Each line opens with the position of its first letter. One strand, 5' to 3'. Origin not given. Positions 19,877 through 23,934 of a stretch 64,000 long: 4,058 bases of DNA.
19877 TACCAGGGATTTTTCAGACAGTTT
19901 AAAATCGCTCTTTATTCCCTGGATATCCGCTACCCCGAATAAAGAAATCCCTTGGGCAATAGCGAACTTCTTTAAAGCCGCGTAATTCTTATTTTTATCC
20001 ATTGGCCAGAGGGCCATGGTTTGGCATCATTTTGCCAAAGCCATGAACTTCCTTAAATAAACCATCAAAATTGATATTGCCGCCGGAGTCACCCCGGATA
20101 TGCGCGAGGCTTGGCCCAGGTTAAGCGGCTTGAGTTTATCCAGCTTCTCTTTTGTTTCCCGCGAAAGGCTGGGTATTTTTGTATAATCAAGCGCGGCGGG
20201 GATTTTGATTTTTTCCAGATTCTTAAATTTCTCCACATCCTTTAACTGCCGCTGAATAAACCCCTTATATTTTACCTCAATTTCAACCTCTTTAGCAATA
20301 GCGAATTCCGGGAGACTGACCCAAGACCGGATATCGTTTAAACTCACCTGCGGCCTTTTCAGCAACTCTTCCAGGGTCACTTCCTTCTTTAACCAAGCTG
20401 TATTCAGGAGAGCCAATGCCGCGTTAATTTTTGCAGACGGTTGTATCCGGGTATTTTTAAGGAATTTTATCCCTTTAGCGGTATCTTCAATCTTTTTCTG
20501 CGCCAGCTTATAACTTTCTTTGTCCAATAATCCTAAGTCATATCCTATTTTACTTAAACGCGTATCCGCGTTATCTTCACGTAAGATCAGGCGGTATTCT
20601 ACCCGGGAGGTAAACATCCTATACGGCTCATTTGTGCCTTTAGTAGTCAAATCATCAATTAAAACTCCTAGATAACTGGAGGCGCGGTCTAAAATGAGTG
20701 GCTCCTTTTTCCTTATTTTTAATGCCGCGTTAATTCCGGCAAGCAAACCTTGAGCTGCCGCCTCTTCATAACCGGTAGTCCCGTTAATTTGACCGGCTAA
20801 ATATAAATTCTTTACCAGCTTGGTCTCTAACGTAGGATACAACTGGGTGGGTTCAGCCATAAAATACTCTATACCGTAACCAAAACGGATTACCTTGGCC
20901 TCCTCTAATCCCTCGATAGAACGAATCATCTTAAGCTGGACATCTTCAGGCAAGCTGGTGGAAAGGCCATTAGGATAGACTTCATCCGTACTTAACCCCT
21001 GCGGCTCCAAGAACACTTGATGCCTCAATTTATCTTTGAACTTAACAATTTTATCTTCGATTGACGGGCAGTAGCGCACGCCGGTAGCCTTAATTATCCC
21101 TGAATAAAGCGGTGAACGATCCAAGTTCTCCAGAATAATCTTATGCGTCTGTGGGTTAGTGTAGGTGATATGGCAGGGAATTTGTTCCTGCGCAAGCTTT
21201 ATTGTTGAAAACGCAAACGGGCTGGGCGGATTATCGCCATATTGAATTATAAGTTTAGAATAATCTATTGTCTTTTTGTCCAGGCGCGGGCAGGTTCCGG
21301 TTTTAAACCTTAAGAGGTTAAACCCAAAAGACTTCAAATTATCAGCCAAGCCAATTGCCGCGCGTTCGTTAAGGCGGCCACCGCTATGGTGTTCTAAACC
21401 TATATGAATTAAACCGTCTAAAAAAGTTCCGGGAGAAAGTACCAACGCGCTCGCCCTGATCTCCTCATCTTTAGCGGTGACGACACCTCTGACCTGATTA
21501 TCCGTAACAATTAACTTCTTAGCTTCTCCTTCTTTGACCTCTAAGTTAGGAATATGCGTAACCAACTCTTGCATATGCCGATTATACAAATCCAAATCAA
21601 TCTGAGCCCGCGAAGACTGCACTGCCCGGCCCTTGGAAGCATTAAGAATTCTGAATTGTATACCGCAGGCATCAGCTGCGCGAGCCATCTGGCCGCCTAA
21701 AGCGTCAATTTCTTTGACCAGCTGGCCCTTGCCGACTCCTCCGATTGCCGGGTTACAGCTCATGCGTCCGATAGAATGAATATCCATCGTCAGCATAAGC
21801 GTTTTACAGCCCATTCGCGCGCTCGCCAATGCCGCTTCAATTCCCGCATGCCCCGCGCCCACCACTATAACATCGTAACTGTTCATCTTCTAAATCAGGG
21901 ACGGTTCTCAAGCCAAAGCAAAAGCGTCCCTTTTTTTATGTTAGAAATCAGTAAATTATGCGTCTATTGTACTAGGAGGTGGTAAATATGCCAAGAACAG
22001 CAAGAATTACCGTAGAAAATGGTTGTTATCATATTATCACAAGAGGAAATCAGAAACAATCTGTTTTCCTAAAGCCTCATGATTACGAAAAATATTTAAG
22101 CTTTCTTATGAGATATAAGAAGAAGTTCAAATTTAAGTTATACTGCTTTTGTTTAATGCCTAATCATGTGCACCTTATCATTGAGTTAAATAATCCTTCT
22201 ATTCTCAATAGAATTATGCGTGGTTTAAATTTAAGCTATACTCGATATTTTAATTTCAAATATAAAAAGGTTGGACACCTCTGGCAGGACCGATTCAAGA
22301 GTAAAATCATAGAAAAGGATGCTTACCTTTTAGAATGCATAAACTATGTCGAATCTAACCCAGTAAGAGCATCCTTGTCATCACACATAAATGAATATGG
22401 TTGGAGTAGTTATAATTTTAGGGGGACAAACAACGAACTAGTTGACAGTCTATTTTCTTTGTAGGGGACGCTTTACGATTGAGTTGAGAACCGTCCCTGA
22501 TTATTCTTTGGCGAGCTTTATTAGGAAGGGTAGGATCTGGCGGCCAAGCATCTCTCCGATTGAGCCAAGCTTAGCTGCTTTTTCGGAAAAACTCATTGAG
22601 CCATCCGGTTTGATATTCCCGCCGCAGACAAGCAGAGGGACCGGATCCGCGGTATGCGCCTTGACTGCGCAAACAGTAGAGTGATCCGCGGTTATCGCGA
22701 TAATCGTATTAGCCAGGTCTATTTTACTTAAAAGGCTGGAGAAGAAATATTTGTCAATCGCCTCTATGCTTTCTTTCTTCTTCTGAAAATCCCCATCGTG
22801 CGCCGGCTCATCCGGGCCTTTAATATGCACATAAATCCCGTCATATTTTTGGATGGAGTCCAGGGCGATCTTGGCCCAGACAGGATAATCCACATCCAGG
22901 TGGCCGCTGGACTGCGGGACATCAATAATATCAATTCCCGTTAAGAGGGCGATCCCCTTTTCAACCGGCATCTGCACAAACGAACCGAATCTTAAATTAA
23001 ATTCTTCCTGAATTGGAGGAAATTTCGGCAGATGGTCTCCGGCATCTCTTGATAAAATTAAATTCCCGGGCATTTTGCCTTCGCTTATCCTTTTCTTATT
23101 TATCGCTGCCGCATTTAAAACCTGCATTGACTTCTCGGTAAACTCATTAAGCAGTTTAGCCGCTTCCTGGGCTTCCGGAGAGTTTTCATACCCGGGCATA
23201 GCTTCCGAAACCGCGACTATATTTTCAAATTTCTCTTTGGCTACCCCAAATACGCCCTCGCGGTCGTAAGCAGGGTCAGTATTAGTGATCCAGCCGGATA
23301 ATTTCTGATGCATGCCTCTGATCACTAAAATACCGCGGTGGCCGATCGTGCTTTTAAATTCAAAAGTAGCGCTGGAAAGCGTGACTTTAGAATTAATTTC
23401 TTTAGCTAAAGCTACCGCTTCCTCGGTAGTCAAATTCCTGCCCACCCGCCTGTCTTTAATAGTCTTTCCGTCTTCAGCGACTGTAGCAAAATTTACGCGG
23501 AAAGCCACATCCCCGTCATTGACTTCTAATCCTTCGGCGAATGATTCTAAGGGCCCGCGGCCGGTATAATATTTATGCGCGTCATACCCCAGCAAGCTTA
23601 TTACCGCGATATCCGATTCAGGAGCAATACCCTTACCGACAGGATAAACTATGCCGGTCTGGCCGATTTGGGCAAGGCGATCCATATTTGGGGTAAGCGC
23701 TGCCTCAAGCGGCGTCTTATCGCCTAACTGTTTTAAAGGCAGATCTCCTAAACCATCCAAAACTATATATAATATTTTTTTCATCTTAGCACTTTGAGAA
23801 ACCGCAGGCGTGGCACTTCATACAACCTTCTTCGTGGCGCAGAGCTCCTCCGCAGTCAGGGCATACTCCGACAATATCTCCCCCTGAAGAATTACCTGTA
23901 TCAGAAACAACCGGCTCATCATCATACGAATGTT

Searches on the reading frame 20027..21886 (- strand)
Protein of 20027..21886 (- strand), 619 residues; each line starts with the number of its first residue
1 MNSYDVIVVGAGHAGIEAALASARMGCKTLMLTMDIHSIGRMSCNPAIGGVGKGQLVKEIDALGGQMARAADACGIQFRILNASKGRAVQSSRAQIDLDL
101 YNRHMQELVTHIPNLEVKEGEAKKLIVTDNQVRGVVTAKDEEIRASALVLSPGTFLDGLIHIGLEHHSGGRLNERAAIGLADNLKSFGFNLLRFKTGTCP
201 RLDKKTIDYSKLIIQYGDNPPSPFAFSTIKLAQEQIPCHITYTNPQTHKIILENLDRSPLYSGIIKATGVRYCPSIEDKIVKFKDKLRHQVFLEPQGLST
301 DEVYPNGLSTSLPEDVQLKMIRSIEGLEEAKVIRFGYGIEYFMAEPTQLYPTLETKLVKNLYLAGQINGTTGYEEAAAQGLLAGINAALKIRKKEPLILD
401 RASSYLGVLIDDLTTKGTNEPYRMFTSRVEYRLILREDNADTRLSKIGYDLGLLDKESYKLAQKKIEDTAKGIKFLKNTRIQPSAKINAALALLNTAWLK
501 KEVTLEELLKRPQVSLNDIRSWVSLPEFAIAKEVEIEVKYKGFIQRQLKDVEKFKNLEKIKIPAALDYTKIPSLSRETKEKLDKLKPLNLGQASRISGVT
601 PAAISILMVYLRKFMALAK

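Call 8: search_protein_families(library=pfam, proteins=[window:20027-21886:-])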
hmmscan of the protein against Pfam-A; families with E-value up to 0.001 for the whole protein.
window:20027-21886:- (619 aa): 7 families
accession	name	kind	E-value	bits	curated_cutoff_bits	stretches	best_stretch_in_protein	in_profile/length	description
PF01134.28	GIDA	-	2.9e-164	547.2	22.1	1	5-395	1-391/391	Glucose inhibited division protein A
PF13932.14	SAM_GIDA_C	-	1.2e-25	89.5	27.1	1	552-608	1-57/57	tRNA modifying enzyme MnmG/GidA C-terminal helical bundle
PF21680.2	GIDA_C_1st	-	3.5e-18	66.6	24.7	1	457-547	2-95/96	tRNA modifying enzyme MnmG/GidA C-terminal helical domain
PF12831.13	FAD_oxidored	-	5.6e-07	29.6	27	1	5-146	1-138/416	FAD dependent oxidoreductase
PF07992.20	Pyr_redox_2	-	1.3e-05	25.3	26.1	1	4-153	1-108/291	Pyridine nucleotide-disulphide oxidoreductase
PF00070.33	Pyr_redox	-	8.4e-05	23.4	22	0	6-35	2-31/82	Pyridine nucleotide-disulphide oxidoreductase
PF00890.30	FAD_binding_2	-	0.00011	22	20.4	0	5-33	1-29/414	FAD binding domain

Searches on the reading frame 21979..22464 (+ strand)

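Call 83: search_protein_families(library=pfam, proteins=[window:21979-22464:+], max_evalue=0.00001)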
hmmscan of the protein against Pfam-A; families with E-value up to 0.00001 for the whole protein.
window:21979-22464:+ (161 aa): 1 family
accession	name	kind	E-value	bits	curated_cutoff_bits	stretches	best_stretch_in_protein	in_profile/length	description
PF01797.21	Y1_Tnp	-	3.2e-18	66.4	23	1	12-127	2-121/121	Transposase IS200 like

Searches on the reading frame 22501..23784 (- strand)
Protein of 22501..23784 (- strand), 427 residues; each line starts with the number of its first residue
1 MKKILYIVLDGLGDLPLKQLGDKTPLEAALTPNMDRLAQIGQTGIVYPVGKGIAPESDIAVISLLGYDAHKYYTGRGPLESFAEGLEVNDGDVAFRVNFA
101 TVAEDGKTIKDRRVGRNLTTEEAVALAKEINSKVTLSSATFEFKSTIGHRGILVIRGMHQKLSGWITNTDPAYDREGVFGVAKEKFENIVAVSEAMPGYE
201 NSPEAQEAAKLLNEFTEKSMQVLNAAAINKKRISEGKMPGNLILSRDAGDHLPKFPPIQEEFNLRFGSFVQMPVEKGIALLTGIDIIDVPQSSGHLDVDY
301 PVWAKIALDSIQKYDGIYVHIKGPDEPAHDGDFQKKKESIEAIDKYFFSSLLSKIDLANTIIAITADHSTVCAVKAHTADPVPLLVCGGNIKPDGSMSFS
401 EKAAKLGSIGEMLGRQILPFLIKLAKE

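Call 8: search_protein_families(library=pfam, proteins=[window:22501-23784:-])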
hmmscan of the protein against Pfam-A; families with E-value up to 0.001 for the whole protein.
window:22501-23784:- (427 aa): 2 families
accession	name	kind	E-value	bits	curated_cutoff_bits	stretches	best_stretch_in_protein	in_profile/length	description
PF10143.14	PhosphMutase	-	9.2e-50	169.3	21.5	1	38-229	1-170/170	2,3-bisphosphoglycerate-independent phosphoglycerate mutase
PF01676.23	Metalloenzyme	-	4.6e-36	125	24.3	1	2-412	1-243/252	Metalloenzyme superfamily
